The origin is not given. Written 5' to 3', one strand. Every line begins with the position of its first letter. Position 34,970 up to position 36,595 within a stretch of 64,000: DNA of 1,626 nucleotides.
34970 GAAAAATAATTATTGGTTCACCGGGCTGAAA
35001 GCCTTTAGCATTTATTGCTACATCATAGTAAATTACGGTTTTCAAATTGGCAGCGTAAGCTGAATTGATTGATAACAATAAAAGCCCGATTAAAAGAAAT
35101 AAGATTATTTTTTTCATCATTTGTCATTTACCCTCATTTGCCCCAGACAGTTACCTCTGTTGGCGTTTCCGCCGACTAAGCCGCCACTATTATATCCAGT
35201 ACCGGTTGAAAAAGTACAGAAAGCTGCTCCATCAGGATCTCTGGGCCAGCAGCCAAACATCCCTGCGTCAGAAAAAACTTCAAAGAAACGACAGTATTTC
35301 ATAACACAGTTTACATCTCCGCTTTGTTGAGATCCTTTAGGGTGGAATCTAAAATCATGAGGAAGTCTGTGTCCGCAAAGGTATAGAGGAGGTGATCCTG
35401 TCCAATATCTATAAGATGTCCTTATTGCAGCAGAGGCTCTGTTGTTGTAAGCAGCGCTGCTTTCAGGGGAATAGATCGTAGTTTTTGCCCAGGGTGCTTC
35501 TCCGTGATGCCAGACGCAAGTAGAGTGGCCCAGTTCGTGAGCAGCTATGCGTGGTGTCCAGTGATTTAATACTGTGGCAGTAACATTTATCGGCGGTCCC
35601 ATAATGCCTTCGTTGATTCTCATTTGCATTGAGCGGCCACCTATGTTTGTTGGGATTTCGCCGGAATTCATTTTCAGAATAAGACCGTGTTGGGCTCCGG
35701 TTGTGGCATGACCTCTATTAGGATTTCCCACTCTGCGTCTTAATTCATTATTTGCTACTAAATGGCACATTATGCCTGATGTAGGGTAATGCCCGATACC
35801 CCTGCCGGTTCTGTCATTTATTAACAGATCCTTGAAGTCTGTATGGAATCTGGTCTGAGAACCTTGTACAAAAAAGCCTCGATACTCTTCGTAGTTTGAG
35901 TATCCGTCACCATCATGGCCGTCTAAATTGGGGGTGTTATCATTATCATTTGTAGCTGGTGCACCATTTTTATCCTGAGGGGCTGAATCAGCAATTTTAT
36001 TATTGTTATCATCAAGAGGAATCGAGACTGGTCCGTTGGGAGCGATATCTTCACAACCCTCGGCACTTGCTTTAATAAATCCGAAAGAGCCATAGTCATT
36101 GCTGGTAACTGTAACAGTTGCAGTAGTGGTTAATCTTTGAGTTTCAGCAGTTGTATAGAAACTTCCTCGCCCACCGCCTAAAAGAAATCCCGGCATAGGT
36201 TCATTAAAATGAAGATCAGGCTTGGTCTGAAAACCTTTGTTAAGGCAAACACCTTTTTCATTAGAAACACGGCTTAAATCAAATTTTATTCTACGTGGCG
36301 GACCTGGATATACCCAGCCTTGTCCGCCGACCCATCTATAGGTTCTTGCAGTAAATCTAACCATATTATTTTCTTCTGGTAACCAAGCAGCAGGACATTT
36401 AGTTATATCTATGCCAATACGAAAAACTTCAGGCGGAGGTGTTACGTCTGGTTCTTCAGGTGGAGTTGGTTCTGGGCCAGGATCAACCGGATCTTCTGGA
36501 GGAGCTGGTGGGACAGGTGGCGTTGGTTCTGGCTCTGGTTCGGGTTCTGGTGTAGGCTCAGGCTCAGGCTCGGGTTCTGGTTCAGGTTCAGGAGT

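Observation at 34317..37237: Coupled pair: metzincin-like lipoprotein with a (PE)n linker and a secreted partner protein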

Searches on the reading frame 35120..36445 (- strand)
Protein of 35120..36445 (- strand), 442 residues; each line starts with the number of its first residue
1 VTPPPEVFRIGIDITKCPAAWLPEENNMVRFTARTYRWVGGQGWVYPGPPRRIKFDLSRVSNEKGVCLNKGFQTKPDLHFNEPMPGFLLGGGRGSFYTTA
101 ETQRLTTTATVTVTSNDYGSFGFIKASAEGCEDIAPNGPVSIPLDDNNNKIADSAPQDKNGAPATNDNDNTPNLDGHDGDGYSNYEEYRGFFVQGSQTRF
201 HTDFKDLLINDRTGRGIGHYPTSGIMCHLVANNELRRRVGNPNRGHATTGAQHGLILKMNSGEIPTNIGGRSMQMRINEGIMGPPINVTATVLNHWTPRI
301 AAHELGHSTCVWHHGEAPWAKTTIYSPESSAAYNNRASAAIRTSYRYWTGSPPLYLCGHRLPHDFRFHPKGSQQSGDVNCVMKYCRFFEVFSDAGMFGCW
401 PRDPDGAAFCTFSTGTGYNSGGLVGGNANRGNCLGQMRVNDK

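Call 6: find_homologous_proteins(query=window:35120-36445:-, max_evalue=0.001)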
Query window:35120-36445:- (442 aa): 77 proteins with E <= 0.001 among 7065 candidates.
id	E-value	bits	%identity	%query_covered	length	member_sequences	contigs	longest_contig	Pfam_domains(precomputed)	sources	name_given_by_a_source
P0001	1.6e-185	636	65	98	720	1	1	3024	-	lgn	-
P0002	2.4e-177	609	60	100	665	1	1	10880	-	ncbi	-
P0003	8.5e-154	531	61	87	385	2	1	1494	-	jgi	-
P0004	5.7e-144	499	54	98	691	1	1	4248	-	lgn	-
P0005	6.5e-108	380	48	98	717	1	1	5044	-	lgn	-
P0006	6.8e-108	380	49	100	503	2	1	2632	-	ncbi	ncbi:MAG: hypothetical protein WC658_05535, partial [Candidatus Omnitrophota bacterium]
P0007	1.1e-71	260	39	99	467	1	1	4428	-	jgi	jgi:hypothetical protein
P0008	1.5e-67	247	39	98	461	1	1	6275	-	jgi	jgi:hypothetical protein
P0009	4.5e-62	229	36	98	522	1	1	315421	-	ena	-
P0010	1.7e-61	227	35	98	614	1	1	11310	-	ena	-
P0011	1.3e-59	221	36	98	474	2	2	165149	-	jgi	jgi:hypothetical protein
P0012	1.2e-45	174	32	98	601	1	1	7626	-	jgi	jgi:hypothetical protein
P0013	7.0e-45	172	33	98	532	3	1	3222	-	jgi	-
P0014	1.9e-41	161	33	98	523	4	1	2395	-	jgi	jgi:hypothetical protein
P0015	1.8e-40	157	31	98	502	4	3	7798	-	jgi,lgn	jgi:hypothetical protein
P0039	3.6e-22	97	29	90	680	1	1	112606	-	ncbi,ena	-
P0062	1.8e-11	62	27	95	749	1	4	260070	-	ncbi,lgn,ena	-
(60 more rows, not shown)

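Call 14: find_encoding_contigs(protein=P0002, flank=6000, max_places=2)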
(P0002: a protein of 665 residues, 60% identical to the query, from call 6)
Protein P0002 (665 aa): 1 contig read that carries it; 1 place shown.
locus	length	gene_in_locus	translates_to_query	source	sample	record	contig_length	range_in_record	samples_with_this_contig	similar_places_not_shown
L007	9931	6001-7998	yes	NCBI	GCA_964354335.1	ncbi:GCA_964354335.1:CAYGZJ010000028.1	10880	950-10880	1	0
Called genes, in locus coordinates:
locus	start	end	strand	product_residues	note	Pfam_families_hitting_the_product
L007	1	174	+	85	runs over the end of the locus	PF13275:S4_2, PF01479:S4 (weak)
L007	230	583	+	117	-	-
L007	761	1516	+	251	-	PF00990:GGDEF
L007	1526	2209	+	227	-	PF00484:Pro_CA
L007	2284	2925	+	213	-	PF14512:TM1586_NiRdase (faint), PF00881:Nitroreductase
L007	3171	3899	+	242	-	PF00149:Metallophos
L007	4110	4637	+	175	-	PF20125:DUF6515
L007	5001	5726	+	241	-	PF01553:Acyltransferase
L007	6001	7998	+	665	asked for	-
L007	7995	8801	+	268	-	PF07719:TPR_2 (faint), PF14559:TPR_19 (weak)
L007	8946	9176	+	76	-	-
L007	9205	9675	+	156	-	-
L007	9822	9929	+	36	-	?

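Call 15: find_encoding_contigs(protein=P0005, flank=6000, max_places=2)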
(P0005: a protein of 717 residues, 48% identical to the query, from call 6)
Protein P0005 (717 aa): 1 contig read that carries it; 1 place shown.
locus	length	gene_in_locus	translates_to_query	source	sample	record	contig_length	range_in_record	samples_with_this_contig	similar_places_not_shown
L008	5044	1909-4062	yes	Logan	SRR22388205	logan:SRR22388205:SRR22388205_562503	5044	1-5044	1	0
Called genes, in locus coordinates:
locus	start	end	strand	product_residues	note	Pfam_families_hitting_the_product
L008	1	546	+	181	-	?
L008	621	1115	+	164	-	-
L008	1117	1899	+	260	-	PF03783:CsgG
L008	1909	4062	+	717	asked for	-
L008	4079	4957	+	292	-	-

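Call 16: find_encoding_contigs(protein=P0009, flank=6000, max_places=1)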
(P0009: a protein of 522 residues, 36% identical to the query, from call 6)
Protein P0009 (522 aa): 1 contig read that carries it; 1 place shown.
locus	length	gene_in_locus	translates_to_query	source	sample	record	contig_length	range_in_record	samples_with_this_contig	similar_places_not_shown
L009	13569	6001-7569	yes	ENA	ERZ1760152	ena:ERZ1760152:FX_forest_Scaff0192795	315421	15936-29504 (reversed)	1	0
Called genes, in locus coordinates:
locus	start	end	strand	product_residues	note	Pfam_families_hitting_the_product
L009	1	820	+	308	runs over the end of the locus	-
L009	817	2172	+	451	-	-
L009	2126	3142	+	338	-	PF03544:TonB_C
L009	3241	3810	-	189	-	-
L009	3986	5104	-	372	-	PF13173:AAA_14, PF13635:DUF4143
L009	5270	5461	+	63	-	-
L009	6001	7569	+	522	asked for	-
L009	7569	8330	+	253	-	PF13424:TPR_12 (faint), PF13428:TPR_14 (faint), PF13432:TPR_16 (weak)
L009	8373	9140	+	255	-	-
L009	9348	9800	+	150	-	-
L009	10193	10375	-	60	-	-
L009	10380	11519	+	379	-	PF13185:GAF_2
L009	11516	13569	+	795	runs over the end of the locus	PF07719:TPR_2 (faint), PF13174:TPR_6 (faint), PF01464:SLT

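Call 17: find_encoding_contigs(protein=P0011, flank=6000, max_places=1)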
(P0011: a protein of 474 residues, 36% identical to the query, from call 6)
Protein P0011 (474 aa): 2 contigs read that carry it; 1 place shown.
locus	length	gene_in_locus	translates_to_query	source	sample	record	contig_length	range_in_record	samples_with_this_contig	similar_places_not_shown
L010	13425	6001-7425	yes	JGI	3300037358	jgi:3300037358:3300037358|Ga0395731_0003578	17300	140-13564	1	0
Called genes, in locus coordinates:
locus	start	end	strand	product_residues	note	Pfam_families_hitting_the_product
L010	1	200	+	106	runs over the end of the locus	PF01208:URO-D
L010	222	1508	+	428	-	PF01266:DAO, PF01593:Amino_oxidase, PF07992:Pyr_redox_2 (faint), PF13450:NAD_binding_8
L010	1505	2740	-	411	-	PF01546:Peptidase_M20, PF07687:M20_dimer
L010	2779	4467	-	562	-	PF00884:Sulfatase, PF01663:Phosphodiest (weak), PF16347:SGSH_C, PF07719:TPR_2 (faint), PF13371:TPR_9 (faint), PF14559:TPR_19, PF13432:TPR_16 (weak)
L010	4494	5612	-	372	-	PF01266:DAO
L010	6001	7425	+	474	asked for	-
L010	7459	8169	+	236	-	-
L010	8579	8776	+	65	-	-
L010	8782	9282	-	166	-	PF07931:CPT (weak), PF13671:AAA_33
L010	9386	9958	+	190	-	PF04140:ICMT, PF04191:PEMT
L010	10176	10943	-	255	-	PF01965:DJ-1_PfpI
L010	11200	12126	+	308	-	PF00165:HTH_AraC (faint), PF01965:DJ-1_PfpI, PF12833:HTH_18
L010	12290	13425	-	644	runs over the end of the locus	PF00732:GMC_oxred_N, PF00890:FAD_binding_2 (weak), PF01266:DAO (faint), PF13450:NAD_binding_8 (weak), PF05199:GMC_oxred_C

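Call 18: find_encoding_contigs(protein=P0039, flank=6000, max_places=1)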
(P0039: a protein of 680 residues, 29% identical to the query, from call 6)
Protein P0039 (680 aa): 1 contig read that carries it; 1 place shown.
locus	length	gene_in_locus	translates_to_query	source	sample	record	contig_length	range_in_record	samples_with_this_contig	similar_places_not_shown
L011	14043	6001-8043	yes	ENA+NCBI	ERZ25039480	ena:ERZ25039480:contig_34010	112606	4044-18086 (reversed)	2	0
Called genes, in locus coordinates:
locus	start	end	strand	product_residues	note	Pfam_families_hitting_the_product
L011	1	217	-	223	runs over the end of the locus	-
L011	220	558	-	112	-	PF01934:HepT-like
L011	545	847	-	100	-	PF01909:NTP_transf_2, PF18765:Polbeta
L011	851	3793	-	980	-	PF01555:N6_N4_Mtase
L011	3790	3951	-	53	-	-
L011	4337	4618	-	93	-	PF08450:SGL (weak)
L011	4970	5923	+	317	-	PF16234:DUF4892, PF00691:OmpA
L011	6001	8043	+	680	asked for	-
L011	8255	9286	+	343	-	PF13432:TPR_16 (faint)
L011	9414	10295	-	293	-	-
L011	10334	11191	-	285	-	PF05359:DUF748 (faint), PF00691:OmpA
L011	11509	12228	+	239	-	PF12158:DUF3592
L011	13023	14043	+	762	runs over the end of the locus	PF07719:TPR_2 (faint)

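Call 19: find_encoding_contigs(protein=P0062, flank=6000, max_places=1)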
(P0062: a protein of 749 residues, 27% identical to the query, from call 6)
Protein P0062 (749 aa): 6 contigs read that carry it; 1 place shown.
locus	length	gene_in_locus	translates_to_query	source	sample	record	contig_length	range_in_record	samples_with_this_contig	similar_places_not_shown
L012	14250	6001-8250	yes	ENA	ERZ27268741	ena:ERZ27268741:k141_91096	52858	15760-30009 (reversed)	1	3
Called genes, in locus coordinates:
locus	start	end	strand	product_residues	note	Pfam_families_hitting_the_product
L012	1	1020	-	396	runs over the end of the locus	PF08007:JmjC_2, PF20514:WHD_ROXA (weak)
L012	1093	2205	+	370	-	-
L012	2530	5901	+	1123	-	PF03704:BTAD, PF13191:AAA_16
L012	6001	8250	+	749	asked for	-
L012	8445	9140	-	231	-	PF13577:SnoaL_4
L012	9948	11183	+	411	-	PF13426:PAS_9 (weak), PF01740:STAS, PF13466:STAS_2 (weak)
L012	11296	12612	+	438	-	PF00155:Aminotran_1_2 (weak), PF00266:Aminotran_5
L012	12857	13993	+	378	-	PF25917:BSH_RND, PF25954:Beta-barrel_RND_2, PF25990:Beta-barrel_YknX (weak)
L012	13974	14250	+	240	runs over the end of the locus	PF00005:ABC_tran, PF13304:AAA_21 (faint)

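Call 20: predict_structure(alignment_id=A1)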
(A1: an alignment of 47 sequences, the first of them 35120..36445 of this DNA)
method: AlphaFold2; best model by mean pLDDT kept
length: 442 residues; sequences in the alignment: 47
mean_pLDDT: 94.1   pTM: 0.89
mean pLDDT of the five models: 94.1, 93.0, 92.1, 91.5, 90.5
residues with pLDDT >= 90: 392; 70-90: 39; 50-70: 11; < 50: 0
segments of 3 or more residues with pLDDT < 50: none
pLDDT, mean of each block of 10 residues (from residue 1): 71 97 98 97 96 98 97 96 97 94 98 98 97 84 97 96 88 77 96 97 95 98 97 97 95 98 95 89 94 98 98 91 94 92 94 96 94 90 94 95 95 95 91 94 90
secondary structure, 60 per line:
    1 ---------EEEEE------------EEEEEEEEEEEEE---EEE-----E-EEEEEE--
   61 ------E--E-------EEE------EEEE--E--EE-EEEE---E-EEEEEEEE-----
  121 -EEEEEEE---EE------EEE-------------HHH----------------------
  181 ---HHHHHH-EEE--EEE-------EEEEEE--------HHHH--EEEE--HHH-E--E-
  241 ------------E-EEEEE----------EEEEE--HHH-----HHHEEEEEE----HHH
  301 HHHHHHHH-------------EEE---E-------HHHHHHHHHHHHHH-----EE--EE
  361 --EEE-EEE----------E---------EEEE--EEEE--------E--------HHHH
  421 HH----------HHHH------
elements in order: E10-14 E27-39 E43-45 E53-58 E78-80 E87-90 E99-102 E108-115 E122-128 E140-142 H184-189 E191-193 E196-198 E206-211 H220-223 E226-229 E255-259 E270-274 E288-293 H298-308 E322-324 H336-349 E363-365 E367-369 E390-393 E396-399 H417-422 H433-436

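Call 24: fold_search(model_id=the predicted structure, library=pdb)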
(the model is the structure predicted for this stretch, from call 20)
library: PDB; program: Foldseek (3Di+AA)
matches with E <= 10: 1503; with E <= 0.001: 4
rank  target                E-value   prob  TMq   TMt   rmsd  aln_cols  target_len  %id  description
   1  9ifr                  9.0e-05  1.00  0.19  0.49   5.5       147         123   10  CLIPPER domain from the Gram-negative fibrillar adhesin "B9T28_05395 (released 2025-11-26)
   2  2zot_C                2.7e-04  1.00  0.19  0.48   7.0       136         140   15  Crystal structure of human F-spondin reeler domain (fragment 1) (released 2008-10-14)
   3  3coo_B                2.8e-04  1.00  0.18  0.47   6.6       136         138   12  The crystal structure of Reelin-N domain of F-spondin (released 2008-08-26)
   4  2zou_A                9.6e-04  1.00  0.19  0.49   6.8       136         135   15  Crystal structure of human F-spondin reeler domain (fragment 2) (released 2008-10-14)
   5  2zot_A                1.2e-03  1.00  0.18  0.47   6.7       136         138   12  Crystal structure of human F-spondin reeler domain (fragment 1) (released 2008-10-14)
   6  2zou_B                1.5e-03  0.99  0.18  0.45   6.8       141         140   13  Crystal structure of human F-spondin reeler domain (fragment 2) (released 2008-10-14)
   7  4ei0_B                1.8e-03  0.96  0.16  0.22  12.7       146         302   12  Crystal structure of a DUF4466 family protein (PARMER_03218) from Parabacteroides merdae ATCC 43184 at 2.00 A resoluti (released 2012-05-30)
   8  4ei0_A                2.1e-03  0.96  0.16  0.22   8.7       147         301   11  Crystal structure of a DUF4466 family protein (PARMER_03218) from Parabacteroides merdae ATCC 43184 at 2.00 A resoluti (released 2012-05-30)
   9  9iuj_A                4.4e-03  0.87  0.15  0.10   9.1       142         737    7  Integrin alpha-v beta-3 in complex with rhodostomin (released 2025-07-30)
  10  3hrz_C                4.4e-03  0.60  0.14  0.16  11.0       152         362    8  Cobra Venom Factor (CVF) in complex with human factor B (released 2009-07-07)
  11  3v4p_A                5.0e-03  0.66  0.14  0.11  10.6       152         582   12  crystal structure of a4b7 headpiece complexed with Fab ACT-1 (released 2012-01-11)
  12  8ftg_F                5.6e-03  0.63  0.12  0.33  10.9       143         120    8  Biophysical and Structural Characterization of an Anti-Caffeine VHH Antibody (released 2023-06-07)
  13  7fe0_A                8.6e-03  0.30  0.12  0.21  13.2       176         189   11  AvmM Catalyzes Macrocyclization in Alchivemycin A Biosynthesis (released 2021-09-01)
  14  8xfg_A                9.1e-03  0.28  0.13  0.09  10.2       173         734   12  Cryo-EM structure of integrin ITGAV, ITGB3 and CYCLO (RGDFK) complex, conformation 1 (released 2024-12-18)
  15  5mkd_A                1.1e-02  0.54  0.14  0.35  10.7       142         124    8  Crystal structure of Bacillus subtilis Ywea (released 2017-01-25)
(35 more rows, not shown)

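Call 26: search_solved_structures(query=A1, max_evalue=10, show_alignments=3)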
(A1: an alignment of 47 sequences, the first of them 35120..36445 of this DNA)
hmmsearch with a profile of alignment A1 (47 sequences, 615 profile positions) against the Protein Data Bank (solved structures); distinct sequences matched with E-value up to 10: 37.
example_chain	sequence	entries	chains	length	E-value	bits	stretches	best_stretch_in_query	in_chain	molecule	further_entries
3gbo_A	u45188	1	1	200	0.00048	22.3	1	442-497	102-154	Zinc metalloproteinase BmooMPalfa-I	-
4q1l_A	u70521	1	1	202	0.0033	19.5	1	444-497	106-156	Snake venom metalloproteinase leucurolysin-A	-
2w12_A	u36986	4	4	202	0.0035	19.5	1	432-493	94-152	ZINC METALLOPROTEINASE BAP1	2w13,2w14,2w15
1nd1_A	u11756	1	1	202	0.0043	19.2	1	432-493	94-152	BaP1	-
6x5x_A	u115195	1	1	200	0.035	16.2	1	443-494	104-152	Snake venom metalloproteinase BmooMP-I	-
4aig_A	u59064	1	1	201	0.063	15.3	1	438-497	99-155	ADAMALYSIN II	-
3aig_A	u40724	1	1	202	0.064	15.3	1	438-497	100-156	ADAMALYSIN II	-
2aig_P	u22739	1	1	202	0.064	15.3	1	438-497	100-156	ADAMALYSIN II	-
1iag_A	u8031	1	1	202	0.066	15.2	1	439-497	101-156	ADAMALYSIN II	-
5zjk_A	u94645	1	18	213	0.13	14.3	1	472-546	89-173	Myroilysin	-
4aoe_A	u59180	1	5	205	0.15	14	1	177-274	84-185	ACETYLCHOLINE-BINDING PROTEIN TYPE 2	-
4i35_A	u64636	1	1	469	0.16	14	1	472-511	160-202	Serralysin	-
5d7w_A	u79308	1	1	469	0.16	14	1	472-511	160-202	Serralysin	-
1smp_A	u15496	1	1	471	0.16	14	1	472-511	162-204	SERRATIA METALLO PROTEINASE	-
1af0_A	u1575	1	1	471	0.16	14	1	472-511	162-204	SERRATIA PROTEASE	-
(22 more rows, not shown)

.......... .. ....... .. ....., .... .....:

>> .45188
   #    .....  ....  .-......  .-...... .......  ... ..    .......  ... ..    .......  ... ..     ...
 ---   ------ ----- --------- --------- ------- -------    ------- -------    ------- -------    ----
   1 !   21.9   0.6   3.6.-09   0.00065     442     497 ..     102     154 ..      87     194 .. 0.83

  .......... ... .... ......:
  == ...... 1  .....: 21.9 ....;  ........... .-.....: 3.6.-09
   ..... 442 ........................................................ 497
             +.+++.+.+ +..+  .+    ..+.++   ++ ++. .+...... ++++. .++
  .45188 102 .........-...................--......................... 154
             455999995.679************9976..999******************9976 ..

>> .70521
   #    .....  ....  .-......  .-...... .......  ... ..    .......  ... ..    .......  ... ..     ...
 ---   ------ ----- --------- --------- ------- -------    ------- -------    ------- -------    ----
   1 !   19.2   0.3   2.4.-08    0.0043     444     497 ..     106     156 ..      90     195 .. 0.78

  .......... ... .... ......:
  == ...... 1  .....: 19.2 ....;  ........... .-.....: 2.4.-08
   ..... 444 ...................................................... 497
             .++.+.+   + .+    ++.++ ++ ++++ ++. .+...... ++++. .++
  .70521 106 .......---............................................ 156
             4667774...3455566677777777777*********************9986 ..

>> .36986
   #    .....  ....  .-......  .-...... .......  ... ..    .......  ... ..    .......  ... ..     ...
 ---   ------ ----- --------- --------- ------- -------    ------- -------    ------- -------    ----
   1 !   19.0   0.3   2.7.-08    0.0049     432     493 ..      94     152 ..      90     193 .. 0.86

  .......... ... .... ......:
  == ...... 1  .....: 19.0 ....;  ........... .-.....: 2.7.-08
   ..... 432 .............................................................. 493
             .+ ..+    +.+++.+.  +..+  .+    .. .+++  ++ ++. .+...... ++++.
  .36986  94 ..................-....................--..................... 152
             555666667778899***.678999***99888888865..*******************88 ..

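Call 28: search_protein_representatives(alignment_id=A1)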
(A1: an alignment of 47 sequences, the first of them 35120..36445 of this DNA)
Query: 47 sequences, 615 profile positions. Proteins with E-value up to 0.001 (for the whole library): 3756; up to 1e-10: 3057; up to 1e-30: 1989. The best 150 are listed.
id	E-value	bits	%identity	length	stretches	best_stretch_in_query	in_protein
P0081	5.4e-171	587.0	-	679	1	6-609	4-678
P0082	1.7e-160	552.3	-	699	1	16-609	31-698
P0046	1.3e-153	529.6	-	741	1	13-609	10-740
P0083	3.4e-153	528.2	-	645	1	10-609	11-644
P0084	2.9e-152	525.1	-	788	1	62-609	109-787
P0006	1.4e-151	522.9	-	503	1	126-610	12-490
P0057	5.9e-151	520.8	-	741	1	9-611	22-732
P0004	2.7e-150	518.6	-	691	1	6-608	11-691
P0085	2.9e-150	518.5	-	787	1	62-611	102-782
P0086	9.3e-149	513.5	-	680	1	7-609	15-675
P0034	5.0e-148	511.2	-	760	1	7-607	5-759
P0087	8.2e-147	507.1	-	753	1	7-609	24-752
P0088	1.6e-146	506.2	-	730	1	1-611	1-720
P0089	1.9e-146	505.9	-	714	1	146-609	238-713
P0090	1.9e-146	505.9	-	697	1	126-609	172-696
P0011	1.6e-139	483.0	-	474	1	163-607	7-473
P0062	4.9e-136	471.5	-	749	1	7-609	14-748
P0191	8.1e-122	424.6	-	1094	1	26-610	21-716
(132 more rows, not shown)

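Call 65: find_encoding_contigs(protein=P0191, flank=4000, max_places=2)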
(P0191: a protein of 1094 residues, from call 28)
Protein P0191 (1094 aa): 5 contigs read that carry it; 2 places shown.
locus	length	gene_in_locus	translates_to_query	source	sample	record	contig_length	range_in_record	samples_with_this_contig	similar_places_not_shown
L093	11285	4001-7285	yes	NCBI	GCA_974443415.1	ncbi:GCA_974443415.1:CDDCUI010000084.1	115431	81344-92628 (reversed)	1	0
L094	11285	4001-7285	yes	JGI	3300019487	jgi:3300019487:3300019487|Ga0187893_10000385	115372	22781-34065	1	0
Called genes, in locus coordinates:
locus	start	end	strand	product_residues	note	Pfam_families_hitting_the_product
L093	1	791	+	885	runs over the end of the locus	-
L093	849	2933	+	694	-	PF21231:GH141_M (weak), PF13229:Beta_helix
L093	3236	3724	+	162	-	-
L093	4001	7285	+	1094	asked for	-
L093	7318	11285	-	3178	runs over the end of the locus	PF00139:Lectin_legB (weak)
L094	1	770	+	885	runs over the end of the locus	-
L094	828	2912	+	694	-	PF21231:GH141_M (weak), PF13229:Beta_helix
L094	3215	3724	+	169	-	-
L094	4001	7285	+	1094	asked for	-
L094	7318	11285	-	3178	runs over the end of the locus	PF00139:Lectin_legB (weak)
